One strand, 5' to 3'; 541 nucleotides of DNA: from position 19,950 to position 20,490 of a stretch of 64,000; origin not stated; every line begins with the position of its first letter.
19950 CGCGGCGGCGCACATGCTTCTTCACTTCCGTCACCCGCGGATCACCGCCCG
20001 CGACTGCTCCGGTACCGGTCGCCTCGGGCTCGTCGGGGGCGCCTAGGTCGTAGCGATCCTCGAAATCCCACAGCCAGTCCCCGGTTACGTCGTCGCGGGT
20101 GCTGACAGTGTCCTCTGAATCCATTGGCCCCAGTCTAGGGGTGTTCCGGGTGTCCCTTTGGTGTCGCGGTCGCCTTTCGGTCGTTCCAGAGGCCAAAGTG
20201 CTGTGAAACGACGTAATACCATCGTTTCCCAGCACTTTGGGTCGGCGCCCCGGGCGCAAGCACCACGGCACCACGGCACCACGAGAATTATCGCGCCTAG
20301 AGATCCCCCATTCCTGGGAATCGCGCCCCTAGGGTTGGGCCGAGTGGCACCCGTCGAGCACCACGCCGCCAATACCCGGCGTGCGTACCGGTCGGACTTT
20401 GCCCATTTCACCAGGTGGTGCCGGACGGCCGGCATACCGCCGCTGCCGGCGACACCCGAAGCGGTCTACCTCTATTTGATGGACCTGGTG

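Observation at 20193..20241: Conserved 49-bp palindrome with identical TAATACC loop, present twice (copy 1)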

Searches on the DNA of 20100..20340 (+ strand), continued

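Call 88: search_with_rna_model(model_id=R2, sources=[L020, L021], max_evalue=10)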
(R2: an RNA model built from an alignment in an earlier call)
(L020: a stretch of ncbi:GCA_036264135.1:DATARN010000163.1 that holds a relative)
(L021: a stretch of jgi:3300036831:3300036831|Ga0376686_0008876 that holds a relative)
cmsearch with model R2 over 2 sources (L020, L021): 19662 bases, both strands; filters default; matches with E-value up to 10: 0.
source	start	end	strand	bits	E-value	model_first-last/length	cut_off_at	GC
